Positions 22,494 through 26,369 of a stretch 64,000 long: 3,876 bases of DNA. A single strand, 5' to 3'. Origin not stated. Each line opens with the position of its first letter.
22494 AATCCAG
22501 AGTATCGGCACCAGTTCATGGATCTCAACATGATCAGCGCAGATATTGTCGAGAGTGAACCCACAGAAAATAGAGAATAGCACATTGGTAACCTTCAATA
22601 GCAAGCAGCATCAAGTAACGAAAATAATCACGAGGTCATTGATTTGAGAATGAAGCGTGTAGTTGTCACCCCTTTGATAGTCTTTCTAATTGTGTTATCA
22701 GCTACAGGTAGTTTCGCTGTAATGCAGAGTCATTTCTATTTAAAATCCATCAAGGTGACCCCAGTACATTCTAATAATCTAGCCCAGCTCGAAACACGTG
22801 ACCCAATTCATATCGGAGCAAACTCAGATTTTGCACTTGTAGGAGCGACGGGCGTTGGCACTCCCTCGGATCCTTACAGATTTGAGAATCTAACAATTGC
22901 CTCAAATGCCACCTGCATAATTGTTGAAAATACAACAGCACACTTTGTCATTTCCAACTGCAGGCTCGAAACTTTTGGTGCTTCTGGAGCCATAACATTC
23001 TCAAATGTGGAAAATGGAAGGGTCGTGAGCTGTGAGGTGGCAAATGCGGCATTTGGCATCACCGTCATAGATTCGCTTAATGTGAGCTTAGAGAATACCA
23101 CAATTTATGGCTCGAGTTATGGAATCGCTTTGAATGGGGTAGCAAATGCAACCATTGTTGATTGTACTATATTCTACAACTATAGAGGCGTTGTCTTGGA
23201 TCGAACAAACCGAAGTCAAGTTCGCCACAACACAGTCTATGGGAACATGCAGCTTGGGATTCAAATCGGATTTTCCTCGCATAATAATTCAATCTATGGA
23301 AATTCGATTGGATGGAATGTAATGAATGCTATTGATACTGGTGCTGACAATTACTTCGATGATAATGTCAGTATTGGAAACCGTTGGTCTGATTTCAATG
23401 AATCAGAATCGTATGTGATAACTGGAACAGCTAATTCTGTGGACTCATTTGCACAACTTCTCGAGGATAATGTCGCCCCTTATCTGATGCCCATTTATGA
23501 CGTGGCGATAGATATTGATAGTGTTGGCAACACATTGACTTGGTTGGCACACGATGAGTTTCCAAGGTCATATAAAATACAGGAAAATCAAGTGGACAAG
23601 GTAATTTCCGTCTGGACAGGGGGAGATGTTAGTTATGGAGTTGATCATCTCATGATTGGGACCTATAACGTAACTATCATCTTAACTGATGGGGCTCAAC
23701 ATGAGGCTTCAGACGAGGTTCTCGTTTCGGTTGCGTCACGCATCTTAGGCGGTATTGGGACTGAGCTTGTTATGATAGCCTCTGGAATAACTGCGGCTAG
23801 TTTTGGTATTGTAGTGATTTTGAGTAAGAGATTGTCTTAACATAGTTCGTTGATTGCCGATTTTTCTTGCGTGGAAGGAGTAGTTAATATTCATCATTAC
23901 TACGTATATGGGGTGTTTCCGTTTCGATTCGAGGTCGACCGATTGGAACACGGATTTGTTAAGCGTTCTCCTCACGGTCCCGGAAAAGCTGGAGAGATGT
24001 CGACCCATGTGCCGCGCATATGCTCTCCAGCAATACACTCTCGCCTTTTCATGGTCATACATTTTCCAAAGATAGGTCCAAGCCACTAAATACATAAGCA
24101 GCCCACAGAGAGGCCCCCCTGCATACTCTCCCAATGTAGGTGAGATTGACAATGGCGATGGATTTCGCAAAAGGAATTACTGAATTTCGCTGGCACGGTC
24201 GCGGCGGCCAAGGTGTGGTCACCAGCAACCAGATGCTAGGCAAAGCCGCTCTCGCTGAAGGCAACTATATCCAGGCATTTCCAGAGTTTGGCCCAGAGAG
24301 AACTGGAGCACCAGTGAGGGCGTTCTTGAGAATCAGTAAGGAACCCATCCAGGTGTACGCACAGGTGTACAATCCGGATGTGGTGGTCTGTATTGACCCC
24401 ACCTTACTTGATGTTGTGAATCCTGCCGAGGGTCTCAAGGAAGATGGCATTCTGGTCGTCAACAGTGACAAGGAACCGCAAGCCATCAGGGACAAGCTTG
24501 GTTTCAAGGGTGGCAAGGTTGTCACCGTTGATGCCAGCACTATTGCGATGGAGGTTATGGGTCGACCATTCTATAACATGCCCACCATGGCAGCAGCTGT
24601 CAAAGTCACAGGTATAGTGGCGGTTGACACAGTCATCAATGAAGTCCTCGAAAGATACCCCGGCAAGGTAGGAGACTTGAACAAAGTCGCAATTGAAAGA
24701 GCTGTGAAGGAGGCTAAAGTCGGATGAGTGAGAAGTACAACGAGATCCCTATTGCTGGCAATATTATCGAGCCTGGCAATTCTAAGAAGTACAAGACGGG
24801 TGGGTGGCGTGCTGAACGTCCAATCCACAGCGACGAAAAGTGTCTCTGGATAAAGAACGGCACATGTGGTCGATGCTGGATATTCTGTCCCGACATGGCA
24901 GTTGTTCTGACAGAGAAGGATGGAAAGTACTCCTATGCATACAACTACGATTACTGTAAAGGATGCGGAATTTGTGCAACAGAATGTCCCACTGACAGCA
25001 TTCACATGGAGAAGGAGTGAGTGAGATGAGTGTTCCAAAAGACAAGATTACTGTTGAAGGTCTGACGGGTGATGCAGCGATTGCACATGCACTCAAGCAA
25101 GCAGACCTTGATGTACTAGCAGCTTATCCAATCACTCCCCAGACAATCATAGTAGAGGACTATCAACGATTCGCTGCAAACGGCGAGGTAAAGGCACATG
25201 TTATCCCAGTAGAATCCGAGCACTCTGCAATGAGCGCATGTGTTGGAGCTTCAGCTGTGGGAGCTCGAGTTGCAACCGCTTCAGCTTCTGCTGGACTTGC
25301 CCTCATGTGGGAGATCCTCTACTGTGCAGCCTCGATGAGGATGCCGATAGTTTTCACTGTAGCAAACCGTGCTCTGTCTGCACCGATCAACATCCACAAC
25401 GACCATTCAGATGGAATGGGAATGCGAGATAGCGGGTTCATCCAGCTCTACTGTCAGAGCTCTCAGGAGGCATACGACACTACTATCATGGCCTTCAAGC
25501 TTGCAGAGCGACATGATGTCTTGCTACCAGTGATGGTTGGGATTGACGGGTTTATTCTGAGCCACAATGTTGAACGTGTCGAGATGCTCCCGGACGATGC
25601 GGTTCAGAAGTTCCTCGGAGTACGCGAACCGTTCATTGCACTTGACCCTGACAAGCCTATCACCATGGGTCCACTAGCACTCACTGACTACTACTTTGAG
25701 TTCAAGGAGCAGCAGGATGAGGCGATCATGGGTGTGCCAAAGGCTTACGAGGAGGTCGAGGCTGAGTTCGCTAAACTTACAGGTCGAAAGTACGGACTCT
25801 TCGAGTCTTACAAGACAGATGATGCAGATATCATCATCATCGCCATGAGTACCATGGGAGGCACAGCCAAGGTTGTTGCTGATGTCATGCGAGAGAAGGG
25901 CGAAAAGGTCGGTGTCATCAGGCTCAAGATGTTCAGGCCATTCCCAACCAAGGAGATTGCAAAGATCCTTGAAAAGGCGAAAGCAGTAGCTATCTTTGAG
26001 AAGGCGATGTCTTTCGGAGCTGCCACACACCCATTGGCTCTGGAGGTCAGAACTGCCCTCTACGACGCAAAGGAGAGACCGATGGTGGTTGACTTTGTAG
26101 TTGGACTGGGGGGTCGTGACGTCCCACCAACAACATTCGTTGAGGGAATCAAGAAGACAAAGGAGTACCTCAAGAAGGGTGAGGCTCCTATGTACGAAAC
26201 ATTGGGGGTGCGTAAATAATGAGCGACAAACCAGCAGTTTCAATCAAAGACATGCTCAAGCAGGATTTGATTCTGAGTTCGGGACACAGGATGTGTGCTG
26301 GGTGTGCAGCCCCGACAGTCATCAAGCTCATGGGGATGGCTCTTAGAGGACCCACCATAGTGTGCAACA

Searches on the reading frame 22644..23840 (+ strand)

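Call 89: search_protein_families(library=pfam, proteins=[window:22644-23840:+], max_evalue=0.00001)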
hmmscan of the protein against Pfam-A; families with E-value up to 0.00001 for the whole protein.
window:22644-23840:+ (398 aa): 2 families
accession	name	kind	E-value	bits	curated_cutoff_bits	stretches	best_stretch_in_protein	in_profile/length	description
PF13229.12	Beta_helix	-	2.5e-17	63.4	25.9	1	78-222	11-158/158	Right handed beta helix region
PF05048.19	NosD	-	3.3e-16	59.8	23.6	1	81-252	30-211/212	Periplasmic copper-binding protein (NosD)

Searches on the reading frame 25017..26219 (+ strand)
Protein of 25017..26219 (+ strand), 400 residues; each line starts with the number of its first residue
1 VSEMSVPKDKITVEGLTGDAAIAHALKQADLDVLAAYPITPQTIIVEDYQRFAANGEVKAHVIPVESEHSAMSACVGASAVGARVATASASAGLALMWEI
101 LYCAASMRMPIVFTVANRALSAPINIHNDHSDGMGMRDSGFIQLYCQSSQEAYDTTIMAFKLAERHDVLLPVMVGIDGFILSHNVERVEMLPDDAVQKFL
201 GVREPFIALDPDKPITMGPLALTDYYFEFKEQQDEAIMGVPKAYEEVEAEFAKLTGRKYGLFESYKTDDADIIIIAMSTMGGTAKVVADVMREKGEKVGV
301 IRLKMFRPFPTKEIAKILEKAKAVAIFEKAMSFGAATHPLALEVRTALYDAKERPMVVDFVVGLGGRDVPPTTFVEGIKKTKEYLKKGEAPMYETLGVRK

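Call 89: search_protein_families(library=pfam, proteins=[window:25017-26219:+], max_evalue=0.00001)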
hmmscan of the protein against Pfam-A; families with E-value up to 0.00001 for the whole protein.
window:25017-26219:+ (400 aa): 3 families
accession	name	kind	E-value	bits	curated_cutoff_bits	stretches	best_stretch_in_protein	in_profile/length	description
PF01855.24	POR_N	-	4.3e-74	249.6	27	1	24-248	1-230/231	Pyruvate flavodoxin/ferredoxin oxidoreductase, thiamine diP-bdg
PF17147.9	PFOR_II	-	7.3e-29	100.6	27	1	270-371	1-99/102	Pyruvate:ferredoxin oxidoreductase core domain II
PF02780.25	Transketolase_C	-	4.7e-08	33.4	25.9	1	267-355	7-95/124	Transketolase, C-terminal domain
